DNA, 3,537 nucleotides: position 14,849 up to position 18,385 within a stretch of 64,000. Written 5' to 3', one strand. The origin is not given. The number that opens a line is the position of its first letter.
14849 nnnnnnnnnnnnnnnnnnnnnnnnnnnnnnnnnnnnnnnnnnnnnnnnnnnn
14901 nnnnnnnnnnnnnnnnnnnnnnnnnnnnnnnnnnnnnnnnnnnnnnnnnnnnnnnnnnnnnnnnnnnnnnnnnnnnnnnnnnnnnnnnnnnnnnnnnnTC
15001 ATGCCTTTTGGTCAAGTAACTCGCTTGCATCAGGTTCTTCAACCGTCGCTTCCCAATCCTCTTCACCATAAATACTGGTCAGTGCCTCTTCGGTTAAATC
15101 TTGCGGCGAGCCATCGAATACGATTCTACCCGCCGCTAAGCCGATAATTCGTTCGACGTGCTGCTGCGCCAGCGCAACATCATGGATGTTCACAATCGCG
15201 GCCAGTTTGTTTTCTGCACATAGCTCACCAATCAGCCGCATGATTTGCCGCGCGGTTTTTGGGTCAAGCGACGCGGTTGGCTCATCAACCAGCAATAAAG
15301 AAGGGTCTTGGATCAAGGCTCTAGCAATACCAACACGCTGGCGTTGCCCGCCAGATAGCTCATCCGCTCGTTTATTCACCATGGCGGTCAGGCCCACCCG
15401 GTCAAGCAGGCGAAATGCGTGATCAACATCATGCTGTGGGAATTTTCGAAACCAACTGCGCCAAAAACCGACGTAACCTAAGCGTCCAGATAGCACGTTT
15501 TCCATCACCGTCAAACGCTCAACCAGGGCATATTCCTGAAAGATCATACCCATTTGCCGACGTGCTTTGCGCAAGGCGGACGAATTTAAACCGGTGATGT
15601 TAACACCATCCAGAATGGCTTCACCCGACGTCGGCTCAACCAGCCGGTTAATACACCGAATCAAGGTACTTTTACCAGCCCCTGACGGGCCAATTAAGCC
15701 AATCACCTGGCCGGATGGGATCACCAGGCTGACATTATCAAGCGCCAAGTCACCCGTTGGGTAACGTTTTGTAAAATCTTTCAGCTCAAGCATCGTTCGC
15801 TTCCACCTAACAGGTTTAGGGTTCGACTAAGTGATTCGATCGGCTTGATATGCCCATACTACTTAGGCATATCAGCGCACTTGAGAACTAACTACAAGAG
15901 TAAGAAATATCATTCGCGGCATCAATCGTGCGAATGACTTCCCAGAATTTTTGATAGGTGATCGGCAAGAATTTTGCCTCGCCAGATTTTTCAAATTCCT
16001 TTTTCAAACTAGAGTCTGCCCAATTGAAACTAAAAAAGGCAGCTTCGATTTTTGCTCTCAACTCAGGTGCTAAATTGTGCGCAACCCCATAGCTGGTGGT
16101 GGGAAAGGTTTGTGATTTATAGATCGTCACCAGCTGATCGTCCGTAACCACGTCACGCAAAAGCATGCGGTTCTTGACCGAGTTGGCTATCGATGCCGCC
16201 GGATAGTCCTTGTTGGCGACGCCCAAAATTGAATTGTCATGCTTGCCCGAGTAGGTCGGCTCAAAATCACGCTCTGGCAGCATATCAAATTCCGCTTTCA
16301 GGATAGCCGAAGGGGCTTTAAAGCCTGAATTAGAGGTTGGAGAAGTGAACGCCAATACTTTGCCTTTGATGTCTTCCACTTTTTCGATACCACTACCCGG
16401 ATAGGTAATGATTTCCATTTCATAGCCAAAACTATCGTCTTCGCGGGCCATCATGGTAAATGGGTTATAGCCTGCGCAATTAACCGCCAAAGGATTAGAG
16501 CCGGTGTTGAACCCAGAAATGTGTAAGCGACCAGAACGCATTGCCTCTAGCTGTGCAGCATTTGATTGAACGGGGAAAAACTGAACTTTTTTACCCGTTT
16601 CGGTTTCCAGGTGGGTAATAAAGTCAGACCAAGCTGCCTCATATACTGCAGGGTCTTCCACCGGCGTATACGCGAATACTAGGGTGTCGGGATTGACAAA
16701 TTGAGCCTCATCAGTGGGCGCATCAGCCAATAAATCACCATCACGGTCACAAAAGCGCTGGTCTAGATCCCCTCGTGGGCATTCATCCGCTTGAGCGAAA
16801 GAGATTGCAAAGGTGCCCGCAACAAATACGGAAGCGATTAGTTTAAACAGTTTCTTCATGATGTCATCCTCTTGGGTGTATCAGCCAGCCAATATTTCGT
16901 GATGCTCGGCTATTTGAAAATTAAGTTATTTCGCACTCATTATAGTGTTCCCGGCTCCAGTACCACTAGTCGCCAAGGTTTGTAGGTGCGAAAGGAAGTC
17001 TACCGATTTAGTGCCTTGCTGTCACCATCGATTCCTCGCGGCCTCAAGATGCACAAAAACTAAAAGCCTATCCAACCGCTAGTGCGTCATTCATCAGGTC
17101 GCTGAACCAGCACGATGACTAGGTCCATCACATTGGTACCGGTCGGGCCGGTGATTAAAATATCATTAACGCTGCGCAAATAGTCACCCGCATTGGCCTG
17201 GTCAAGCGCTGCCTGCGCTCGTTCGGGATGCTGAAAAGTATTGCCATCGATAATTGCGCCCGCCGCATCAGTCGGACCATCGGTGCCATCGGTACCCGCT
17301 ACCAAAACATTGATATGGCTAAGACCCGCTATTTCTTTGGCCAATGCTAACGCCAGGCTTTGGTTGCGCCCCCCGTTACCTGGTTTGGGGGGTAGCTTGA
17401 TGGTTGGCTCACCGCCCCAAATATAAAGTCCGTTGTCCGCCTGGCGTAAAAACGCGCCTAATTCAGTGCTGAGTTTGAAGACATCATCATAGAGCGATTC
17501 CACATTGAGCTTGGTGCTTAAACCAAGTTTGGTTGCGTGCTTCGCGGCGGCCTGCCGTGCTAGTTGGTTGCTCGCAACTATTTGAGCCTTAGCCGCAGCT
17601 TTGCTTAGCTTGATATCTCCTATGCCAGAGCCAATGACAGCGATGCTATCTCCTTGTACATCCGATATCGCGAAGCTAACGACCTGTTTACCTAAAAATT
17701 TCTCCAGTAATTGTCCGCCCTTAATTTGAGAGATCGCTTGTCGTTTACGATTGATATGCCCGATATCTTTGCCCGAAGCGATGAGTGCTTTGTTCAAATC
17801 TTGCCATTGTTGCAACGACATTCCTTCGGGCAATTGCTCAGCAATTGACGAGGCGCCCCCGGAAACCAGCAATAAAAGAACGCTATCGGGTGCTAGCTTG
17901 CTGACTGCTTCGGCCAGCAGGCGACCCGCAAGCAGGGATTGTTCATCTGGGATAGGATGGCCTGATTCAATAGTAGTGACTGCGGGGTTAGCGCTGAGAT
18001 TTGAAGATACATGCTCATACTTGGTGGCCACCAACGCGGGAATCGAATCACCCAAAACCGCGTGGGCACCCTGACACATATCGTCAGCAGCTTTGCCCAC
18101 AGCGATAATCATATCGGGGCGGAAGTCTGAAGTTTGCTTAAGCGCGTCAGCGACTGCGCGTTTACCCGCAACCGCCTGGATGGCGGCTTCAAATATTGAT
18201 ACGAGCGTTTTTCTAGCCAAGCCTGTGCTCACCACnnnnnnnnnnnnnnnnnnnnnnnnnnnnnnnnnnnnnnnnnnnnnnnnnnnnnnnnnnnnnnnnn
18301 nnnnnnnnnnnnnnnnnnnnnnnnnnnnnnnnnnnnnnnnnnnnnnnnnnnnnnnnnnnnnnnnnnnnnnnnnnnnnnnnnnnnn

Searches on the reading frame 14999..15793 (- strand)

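Call 38: search_protein_families(library=pfam, max_evalue=0.00001, proteins=[window:14999-15793:-])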
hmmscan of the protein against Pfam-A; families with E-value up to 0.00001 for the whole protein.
window:14999-15793:- (264 aa): 2 families
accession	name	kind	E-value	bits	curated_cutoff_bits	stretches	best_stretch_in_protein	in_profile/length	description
PF00005.33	ABC_tran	-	1.1e-36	126.9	25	1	18-174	1-137/137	ABC transporter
PF13304.12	AAA_21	-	2.2e-12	48.1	27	1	143-202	235-296/304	AAA domain, putative AbiEii toxin, Type IV TA system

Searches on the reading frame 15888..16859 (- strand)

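Call 7: search_protein_families(library=ncbifam, proteins=[window:15888-16859:-])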
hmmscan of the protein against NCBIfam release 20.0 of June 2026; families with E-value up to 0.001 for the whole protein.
window:15888-16859:- (323 aa): 6 families
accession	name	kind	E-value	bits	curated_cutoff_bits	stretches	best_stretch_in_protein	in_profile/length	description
TIGR01098.1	3A0109s03R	subfamily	3e-66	223.5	112.05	1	1-278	1-253/253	phosphate/phosphite/phosphonate ABC transporter substrate-binding protein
TIGR03431.1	PhnD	equivalog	6.8e-41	140.5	261.1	1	53-315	26-285/288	phosphonate ABC transporter substrate-binding protein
TIGR04553.1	ABC_peri_selen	hypoth_equivalog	5.3e-22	78.4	250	1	60-306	2-253/266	putative selenate ABC transporter substrate-binding protein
TIGR01728.1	SsuA_fam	subfamily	7.3e-06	25.4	163.5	1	90-179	30-116/290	aliphatic sulfonate ABC transporter substrate-binding protein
TIGR01729.1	taurine_ABC_bnd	equivalog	0.00015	21.3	304.25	1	62-171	3-105/300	taurine ABC transporter substrate-binding protein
NF049985.1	SBP_like_Rv1680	exception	0.00024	20.9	400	0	88-301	28-248/268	Rv1680 family SBP-like protein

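Call 8: search_protein_families(library=pfam, proteins=[window:15888-16859:-])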
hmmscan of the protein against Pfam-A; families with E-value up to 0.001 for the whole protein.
window:15888-16859:- (323 aa): 1 family
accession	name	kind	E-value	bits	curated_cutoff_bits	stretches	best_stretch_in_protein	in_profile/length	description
PF12974.12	Phosphonate-bd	-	6e-60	203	27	1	62-301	1-238/242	ABC transporter, phosphonate, periplasmic substrate-binding protein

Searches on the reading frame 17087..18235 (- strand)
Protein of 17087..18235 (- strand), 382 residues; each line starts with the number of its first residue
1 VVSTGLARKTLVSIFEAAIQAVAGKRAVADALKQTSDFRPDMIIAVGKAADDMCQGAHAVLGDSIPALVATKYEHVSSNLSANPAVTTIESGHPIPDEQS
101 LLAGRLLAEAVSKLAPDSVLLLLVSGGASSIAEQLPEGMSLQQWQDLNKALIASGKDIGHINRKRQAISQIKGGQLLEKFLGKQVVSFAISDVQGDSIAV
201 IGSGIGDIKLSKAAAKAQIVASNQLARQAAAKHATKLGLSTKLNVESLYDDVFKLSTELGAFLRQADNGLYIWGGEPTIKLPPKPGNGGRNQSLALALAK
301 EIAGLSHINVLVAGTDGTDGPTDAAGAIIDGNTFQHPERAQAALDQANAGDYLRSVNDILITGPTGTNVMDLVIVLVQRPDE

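Call 7: search_protein_families(library=ncbifam, proteins=[window:17087-18235:-])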
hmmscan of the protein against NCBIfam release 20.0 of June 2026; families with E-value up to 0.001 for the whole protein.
window:17087-18235:- (382 aa): 3 families
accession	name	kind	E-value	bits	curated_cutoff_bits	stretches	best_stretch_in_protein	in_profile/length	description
NF041176.1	GlyK_Thmprot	equivalog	1.3e-50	172.8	550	2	33-231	29-218/397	glycerate 2-kinase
NF040791.1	gly_kin_Thpl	equivalog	6.6e-39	134.3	670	2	6-205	12-210/410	glycerate 2-kinase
TIGR00338.1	serB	equivalog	0.00076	19.1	144.15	0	107-232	90-204/219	phosphoserine phosphatase SerB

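Call 8: search_protein_families(library=pfam, proteins=[window:17087-18235:-])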
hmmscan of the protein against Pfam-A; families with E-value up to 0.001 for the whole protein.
window:17087-18235:- (382 aa): 2 families
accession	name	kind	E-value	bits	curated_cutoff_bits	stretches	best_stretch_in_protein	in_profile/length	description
PF13660.11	DUF4147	-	1.1e-45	156.3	23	1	11-226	2-223/234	Domain of unknown function (DUF4147)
PF05161.18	MOFRL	-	1.6e-30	105.9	28.3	1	271-371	3-106/106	MOFRL family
